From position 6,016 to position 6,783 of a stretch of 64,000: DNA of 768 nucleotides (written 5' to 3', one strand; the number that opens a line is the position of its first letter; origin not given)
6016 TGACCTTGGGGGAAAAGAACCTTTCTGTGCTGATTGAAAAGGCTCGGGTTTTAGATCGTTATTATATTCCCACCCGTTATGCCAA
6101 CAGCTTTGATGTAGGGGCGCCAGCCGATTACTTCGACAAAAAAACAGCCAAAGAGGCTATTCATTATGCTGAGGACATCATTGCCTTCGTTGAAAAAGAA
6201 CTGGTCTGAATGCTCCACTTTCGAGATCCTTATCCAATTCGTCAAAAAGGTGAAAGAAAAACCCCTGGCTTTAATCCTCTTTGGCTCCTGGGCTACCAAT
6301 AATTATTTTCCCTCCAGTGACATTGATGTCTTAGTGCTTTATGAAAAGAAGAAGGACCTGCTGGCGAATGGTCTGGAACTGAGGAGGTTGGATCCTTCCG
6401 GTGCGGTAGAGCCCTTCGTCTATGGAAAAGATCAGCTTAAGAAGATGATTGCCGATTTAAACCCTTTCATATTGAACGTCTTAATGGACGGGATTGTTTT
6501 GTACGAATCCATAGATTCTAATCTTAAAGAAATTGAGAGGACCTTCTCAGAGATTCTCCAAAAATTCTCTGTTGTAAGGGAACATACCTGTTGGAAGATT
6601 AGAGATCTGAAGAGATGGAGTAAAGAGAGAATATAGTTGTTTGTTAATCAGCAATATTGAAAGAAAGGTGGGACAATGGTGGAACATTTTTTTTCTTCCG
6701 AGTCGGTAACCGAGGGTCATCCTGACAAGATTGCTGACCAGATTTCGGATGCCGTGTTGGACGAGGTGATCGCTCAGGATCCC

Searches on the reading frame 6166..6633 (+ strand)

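Call 79: search_protein_families(library=pfam, proteins=[window:6166-6633:+], max_evalue=0.001)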
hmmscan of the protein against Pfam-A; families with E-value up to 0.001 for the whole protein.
window:6166-6633:+ (156 aa): 3 families
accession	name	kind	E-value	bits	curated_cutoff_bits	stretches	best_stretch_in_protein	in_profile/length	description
PF18765.7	Polbeta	-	4e-09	36.9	26.9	1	24-114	5-89/93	Polymerase beta, Nucleotidyltransferase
PF01909.29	NTP_transf_2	-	6.2e-09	36.6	21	1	24-84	3-47/93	Nucleotidyltransferase domain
PF22600.2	MTPAP-like_central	-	0.00085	19.9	27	0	22-76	29-71/139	Poly(A) RNA polymerase, mitochondrial-like, central palm domain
